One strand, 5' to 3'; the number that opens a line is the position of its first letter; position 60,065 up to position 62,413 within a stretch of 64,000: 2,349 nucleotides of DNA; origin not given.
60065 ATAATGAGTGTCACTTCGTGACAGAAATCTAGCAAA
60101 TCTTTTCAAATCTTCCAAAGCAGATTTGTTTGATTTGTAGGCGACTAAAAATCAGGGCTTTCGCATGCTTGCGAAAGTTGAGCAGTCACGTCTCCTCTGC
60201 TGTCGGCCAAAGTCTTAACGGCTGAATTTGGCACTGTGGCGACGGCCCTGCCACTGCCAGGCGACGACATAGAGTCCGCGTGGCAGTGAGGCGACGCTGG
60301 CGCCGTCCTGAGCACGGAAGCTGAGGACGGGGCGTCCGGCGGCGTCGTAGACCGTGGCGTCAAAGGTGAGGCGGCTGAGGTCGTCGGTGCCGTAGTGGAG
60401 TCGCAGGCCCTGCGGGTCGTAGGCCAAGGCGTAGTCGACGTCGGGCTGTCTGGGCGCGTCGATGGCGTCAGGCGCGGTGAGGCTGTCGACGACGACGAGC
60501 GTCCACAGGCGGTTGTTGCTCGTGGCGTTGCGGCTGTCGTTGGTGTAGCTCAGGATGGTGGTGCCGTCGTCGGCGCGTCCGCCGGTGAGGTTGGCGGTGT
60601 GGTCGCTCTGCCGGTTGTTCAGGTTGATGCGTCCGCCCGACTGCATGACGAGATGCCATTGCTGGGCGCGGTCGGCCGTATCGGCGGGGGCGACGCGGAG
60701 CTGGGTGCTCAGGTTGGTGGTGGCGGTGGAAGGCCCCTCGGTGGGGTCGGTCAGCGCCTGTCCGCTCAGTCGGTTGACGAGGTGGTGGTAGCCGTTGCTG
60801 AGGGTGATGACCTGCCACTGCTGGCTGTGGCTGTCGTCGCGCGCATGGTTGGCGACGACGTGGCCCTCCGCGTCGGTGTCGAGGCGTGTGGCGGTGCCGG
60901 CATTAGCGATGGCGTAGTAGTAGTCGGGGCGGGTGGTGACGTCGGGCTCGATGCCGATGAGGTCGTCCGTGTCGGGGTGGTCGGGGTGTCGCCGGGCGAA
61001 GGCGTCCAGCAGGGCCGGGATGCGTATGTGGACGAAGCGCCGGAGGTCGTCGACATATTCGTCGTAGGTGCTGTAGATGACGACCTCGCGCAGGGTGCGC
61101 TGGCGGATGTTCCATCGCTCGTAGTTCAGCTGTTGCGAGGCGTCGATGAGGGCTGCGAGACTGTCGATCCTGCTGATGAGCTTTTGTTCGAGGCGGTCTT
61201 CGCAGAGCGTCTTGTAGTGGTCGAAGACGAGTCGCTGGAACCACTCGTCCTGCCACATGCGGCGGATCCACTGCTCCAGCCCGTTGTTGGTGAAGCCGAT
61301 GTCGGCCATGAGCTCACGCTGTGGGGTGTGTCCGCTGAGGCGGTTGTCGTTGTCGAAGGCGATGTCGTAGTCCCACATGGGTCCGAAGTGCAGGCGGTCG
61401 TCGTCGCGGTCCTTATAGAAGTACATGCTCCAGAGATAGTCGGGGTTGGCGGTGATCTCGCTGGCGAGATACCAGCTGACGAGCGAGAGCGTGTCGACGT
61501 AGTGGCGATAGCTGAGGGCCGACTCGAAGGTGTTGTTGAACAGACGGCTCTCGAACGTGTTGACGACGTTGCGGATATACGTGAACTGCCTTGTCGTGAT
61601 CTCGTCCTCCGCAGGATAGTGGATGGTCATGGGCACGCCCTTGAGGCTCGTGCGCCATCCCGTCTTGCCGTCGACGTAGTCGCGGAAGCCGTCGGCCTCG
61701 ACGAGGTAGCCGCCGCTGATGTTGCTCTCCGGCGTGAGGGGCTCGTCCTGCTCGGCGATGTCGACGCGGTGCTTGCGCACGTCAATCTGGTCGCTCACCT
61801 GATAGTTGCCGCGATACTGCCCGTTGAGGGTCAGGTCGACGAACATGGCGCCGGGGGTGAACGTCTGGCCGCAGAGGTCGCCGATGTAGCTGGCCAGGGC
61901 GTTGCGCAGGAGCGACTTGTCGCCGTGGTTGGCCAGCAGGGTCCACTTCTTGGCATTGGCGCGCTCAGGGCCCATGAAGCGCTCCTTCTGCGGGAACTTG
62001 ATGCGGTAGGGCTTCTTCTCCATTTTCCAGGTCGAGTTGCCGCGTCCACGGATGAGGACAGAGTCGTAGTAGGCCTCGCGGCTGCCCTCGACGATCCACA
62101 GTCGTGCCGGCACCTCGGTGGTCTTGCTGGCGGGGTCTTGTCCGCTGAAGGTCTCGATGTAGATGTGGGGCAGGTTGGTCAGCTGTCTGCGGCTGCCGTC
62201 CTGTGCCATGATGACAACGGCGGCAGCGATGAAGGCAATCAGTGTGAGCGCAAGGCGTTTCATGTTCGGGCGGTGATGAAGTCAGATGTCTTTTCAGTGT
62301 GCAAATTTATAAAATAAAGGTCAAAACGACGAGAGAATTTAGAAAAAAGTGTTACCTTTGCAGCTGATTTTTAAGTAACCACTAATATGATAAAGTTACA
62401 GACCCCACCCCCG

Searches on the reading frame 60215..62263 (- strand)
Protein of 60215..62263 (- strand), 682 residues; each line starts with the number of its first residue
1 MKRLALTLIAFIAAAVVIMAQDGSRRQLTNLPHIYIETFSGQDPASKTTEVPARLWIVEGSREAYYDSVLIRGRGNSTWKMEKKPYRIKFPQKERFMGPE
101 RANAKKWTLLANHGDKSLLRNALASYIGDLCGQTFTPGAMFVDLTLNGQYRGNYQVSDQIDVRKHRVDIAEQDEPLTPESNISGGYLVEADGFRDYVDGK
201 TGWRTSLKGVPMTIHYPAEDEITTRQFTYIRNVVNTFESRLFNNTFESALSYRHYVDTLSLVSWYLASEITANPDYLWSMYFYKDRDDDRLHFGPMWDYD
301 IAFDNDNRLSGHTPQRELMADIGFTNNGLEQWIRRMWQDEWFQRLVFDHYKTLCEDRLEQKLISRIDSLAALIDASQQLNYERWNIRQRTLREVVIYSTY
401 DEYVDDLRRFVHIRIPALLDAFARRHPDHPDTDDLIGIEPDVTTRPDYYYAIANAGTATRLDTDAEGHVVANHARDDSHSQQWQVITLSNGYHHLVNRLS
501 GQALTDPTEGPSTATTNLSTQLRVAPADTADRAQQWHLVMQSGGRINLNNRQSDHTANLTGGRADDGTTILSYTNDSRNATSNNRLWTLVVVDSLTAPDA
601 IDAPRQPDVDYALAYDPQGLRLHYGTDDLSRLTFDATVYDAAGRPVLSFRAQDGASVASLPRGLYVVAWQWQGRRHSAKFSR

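Call 43: find_encoding_contigs(protein=window:60215-62263:-, flank=10000, max_places=8)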
Protein window:60215-62263:- (682 aa): 23 contigs read that carry it; 4 places shown.
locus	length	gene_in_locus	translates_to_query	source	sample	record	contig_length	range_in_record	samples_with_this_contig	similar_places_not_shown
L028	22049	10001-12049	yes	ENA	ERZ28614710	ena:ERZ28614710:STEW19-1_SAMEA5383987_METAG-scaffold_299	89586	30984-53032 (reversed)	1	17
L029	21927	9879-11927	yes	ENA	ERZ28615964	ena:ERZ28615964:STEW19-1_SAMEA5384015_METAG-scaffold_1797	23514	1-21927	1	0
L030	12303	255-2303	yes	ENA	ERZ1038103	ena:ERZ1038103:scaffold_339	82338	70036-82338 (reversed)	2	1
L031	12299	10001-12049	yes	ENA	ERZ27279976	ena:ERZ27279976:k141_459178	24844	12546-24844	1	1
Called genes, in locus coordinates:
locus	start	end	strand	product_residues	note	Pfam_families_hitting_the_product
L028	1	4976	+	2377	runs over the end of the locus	PF00404:Dockerin_1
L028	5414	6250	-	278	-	PF03051:Peptidase_C1_2 (faint), PF00112:Peptidase_C1 (faint)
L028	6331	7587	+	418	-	PF00675:Peptidase_M16, PF05193:Peptidase_M16_C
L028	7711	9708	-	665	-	PF13086:AAA_11, PF13245:AAA_19, PF13604:AAA_30, PF01443:Viral_helicase1 (faint), PF13087:AAA_12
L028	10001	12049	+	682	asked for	PF08757:CotH, PF14200:RicinB_lectin_2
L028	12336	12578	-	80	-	-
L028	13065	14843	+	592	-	-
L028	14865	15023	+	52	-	-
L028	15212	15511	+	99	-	-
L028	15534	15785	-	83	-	-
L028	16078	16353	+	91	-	-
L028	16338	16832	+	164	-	-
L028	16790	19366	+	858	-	PF08800:BT4734-like_N (weak)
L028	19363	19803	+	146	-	PF08291:Peptidase_M15_3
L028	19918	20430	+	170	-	PF18291:HU-HIG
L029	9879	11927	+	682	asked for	PF08757:CotH, PF14200:RicinB_lectin_2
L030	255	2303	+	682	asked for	PF08757:CotH, PF14200:RicinB_lectin_2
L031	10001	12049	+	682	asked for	PF08757:CotH, PF14200:RicinB_lectin_2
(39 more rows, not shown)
